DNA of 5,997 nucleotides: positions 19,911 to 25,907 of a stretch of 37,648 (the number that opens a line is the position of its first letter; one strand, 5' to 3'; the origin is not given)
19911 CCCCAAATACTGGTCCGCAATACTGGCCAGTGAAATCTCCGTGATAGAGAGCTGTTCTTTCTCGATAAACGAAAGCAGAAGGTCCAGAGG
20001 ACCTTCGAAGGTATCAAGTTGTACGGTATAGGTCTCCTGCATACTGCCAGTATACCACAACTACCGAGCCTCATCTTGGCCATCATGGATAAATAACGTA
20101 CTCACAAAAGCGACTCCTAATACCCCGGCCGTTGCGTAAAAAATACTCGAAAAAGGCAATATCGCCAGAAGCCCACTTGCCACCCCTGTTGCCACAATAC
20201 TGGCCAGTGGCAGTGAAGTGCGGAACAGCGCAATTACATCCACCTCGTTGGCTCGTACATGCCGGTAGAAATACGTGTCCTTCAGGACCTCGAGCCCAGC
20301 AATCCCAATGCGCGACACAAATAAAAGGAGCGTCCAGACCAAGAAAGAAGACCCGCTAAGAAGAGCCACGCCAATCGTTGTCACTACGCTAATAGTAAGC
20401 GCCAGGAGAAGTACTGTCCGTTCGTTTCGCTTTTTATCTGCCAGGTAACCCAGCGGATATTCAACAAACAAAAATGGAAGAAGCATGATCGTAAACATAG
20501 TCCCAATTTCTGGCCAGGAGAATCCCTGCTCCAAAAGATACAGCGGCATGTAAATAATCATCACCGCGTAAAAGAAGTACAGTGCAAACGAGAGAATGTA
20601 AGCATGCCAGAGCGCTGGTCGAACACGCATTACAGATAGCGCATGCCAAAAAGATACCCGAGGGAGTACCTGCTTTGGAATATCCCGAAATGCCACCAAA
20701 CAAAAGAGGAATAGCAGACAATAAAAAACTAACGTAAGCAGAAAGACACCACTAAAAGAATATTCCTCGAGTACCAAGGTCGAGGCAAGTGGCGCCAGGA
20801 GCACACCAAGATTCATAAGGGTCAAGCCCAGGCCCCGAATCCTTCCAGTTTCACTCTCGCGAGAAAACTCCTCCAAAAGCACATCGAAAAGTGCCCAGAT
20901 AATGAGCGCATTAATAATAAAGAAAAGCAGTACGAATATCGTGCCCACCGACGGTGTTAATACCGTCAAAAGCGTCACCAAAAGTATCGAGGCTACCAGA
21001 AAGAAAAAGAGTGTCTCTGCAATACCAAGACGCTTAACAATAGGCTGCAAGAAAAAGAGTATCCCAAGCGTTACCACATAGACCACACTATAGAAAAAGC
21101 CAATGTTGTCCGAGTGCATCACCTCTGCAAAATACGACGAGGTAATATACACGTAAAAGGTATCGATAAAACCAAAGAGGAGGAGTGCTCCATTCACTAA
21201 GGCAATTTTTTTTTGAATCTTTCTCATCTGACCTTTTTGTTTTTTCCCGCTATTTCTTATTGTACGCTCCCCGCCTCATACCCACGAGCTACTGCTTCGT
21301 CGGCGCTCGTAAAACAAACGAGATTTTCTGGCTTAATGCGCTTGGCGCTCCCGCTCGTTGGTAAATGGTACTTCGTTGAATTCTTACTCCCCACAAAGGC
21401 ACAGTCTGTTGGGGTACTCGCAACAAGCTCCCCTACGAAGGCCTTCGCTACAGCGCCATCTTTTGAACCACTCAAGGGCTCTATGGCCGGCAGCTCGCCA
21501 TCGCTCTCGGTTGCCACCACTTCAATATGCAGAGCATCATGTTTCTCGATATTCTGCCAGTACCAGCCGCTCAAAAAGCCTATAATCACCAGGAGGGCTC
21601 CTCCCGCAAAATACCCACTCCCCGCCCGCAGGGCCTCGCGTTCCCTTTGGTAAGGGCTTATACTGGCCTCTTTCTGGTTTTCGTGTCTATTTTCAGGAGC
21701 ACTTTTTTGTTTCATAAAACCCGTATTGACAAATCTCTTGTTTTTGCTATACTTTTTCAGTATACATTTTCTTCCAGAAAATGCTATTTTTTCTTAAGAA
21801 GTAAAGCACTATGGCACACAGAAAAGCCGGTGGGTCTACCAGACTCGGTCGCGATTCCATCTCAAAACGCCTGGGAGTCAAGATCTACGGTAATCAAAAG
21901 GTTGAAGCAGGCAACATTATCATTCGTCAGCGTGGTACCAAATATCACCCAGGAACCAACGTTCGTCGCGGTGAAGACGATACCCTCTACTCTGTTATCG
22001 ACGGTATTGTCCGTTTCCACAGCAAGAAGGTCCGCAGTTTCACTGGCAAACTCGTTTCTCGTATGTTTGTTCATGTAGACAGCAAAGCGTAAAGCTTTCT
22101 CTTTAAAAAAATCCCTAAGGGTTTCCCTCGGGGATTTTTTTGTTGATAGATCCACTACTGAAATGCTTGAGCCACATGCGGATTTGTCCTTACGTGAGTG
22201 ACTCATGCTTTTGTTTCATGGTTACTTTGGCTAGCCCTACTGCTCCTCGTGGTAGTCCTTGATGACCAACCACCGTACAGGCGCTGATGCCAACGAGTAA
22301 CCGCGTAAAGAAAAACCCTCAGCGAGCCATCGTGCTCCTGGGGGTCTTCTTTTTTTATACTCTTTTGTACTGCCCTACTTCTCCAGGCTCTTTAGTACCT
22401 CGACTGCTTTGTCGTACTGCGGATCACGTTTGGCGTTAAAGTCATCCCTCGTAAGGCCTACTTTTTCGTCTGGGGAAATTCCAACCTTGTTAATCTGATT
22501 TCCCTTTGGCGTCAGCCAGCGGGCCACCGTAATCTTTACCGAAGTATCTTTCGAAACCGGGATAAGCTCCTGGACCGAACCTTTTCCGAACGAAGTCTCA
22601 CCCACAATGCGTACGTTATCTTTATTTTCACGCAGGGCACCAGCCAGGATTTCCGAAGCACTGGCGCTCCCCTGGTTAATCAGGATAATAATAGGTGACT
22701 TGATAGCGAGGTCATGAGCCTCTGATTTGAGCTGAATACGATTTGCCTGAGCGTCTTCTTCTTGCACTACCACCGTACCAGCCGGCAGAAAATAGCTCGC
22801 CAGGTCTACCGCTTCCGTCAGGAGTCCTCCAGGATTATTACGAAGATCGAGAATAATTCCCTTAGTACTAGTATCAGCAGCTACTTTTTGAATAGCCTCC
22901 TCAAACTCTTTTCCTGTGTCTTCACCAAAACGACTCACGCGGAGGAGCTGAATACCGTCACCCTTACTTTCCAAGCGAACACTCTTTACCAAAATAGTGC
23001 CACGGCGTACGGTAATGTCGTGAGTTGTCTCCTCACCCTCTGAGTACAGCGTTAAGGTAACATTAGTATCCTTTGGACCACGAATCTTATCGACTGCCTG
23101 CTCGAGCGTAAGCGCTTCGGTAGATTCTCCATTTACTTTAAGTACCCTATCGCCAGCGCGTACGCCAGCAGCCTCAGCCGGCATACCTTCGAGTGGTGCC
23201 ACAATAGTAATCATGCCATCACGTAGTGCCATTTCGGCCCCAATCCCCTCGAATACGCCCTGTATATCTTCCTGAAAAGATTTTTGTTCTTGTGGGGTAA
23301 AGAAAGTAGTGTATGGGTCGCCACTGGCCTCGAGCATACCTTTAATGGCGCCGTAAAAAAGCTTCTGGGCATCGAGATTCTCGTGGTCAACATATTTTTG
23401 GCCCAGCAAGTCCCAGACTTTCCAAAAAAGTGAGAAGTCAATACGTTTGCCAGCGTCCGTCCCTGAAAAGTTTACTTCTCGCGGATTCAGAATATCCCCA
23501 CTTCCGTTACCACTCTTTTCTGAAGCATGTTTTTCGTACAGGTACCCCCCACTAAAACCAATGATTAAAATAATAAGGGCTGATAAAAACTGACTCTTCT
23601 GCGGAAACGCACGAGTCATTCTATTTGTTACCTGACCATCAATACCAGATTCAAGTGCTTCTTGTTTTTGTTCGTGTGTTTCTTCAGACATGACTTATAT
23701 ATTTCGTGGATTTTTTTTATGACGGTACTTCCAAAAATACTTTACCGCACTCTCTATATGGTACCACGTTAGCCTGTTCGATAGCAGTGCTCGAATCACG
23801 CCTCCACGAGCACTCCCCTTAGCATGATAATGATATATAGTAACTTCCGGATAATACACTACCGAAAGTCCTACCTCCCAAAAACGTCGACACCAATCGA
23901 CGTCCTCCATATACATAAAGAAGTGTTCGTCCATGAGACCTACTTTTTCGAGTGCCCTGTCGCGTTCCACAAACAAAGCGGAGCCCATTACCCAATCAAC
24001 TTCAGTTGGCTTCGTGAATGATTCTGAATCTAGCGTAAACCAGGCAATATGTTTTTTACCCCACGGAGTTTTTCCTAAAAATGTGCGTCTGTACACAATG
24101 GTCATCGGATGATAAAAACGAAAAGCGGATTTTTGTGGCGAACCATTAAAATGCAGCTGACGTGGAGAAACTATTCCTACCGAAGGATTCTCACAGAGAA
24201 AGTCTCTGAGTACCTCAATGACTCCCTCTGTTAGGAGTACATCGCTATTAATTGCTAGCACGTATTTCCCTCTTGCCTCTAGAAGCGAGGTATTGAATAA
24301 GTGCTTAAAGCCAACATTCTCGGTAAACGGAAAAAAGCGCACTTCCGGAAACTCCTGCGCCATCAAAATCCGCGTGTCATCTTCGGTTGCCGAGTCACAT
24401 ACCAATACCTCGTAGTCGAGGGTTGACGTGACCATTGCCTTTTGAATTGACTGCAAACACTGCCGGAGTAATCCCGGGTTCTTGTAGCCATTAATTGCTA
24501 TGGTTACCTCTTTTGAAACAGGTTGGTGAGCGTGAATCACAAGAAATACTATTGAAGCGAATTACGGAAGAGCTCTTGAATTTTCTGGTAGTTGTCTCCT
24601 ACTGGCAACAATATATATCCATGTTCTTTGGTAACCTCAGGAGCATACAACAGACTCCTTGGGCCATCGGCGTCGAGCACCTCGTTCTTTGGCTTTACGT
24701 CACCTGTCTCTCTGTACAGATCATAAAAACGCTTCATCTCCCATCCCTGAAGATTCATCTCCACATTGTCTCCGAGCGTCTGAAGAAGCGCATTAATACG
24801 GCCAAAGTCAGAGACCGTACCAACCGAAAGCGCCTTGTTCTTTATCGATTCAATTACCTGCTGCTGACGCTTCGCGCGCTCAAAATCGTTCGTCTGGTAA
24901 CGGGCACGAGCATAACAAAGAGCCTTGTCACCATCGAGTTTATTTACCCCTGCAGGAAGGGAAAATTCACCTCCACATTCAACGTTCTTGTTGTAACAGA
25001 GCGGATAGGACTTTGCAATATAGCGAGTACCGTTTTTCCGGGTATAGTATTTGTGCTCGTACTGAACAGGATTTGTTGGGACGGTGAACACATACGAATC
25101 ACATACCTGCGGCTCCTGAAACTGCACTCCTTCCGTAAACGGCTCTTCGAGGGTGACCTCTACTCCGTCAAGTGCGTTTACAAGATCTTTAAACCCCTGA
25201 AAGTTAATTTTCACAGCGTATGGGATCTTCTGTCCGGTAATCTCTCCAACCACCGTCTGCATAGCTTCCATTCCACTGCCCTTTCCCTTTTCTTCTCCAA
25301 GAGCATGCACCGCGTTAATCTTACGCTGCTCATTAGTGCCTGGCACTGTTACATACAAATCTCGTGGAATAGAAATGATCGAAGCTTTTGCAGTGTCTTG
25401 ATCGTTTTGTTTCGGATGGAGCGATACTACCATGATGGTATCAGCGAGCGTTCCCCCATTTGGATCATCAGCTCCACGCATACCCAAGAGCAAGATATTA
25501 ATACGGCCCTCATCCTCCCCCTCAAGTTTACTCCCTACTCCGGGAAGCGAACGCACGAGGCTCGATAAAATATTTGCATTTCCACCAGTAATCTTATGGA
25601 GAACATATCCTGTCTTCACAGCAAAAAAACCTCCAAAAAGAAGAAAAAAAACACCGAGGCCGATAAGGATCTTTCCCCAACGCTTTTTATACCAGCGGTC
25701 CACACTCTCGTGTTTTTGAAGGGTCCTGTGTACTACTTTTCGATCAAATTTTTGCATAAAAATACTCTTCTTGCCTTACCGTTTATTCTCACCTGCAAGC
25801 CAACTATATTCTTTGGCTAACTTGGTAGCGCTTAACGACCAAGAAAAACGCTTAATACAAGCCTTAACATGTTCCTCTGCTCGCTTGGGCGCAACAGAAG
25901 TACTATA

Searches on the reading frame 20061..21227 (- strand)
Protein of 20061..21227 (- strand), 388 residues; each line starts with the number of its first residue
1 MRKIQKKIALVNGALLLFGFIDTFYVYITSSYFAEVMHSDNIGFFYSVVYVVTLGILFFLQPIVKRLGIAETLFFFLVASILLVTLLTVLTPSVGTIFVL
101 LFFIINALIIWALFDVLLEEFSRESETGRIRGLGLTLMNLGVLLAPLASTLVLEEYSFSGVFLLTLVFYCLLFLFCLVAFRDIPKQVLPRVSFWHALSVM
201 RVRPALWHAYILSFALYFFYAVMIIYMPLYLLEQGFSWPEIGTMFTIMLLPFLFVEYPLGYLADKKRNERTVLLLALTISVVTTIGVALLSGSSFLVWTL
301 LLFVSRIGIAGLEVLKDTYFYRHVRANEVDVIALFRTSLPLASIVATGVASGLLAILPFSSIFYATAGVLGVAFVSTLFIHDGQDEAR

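Call 54: search_protein_families(library=pfam, proteins=[window:20061-21227:-], max_evalue=0.001)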
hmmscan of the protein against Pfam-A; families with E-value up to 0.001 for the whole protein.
window:20061-21227:- (388 aa): 2 families
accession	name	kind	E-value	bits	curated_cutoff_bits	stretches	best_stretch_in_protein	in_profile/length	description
PF07690.21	MFS_1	-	1.4e-29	103.6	33.4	2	16-310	6-309/347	Major Facilitator Superfamily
PF12832.13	MFS_1_like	-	2.1e-06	27.5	25.2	1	211-304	3-100/373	MFS_1 like family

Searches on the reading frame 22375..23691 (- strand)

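Call 55: search_protein_families(library=pfam, proteins=[window:22375-23691:-], max_evalue=0.001)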
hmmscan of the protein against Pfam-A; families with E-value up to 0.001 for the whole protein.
window:22375-23691:- (438 aa): 5 families
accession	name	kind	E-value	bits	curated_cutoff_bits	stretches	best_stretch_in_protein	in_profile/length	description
PF03572.23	Peptidase_S41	-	1.4e-47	161.8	24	1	249-411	4-165/165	Peptidase family S41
PF17820.7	PDZ_6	-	2.2e-14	53.4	27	1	163-215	2-52/54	PDZ domain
PF00595.29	PDZ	-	3.2e-12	47.1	23.2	1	159-215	25-80/81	PDZ domain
PF22694.1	CtpB_N-like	-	2.3e-07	31.6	27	1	42-130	1-80/85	Activating protease CtpB N-terminal domain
PF13180.12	PDZ_2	-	3.1e-07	31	27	1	150-228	3-80/80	PDZ domain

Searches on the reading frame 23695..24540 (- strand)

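Call 55: search_protein_families(library=pfam, proteins=[window:23695-24540:-], max_evalue=0.001)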
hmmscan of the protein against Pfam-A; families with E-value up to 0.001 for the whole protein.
window:23695-24540:- (281 aa): 3 families
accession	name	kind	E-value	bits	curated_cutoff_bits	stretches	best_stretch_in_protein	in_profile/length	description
PF00535.33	Glycos_transf_2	-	3.4e-13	50.3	23.3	1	19-143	7-131/168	Glycosyl transferase family 2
PF13641.12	Glyco_tranf_2_3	-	1.1e-10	42.3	27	1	12-242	3-216/230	Glycosyltransferase like family 2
PF13632.12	Glyco_trans_2_3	-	4.9e-06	26.9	27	1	93-261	1-141/198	Glycosyl transferase family group 2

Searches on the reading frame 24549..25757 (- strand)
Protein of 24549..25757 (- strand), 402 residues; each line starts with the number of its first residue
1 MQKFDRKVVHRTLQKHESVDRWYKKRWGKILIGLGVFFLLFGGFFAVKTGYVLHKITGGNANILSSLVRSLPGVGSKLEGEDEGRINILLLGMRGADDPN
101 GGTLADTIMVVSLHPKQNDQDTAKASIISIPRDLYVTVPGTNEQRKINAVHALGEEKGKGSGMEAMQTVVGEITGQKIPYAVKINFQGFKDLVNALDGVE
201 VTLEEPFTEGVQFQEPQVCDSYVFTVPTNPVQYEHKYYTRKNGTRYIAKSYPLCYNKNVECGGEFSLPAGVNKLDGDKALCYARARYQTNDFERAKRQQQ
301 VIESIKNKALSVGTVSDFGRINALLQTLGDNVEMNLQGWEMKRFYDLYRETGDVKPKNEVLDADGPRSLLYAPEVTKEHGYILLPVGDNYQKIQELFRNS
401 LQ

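Call 55: search_protein_families(library=pfam, proteins=[window:24549-25757:-], max_evalue=0.001)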
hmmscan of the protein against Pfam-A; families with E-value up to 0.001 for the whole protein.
window:24549-25757:- (402 aa): 1 family
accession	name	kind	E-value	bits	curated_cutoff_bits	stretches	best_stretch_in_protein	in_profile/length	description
PF03816.19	LytR_cpsA_psr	-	6.4e-33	114.5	24.6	1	105-309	2-148/150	LytR_cpsA_psr family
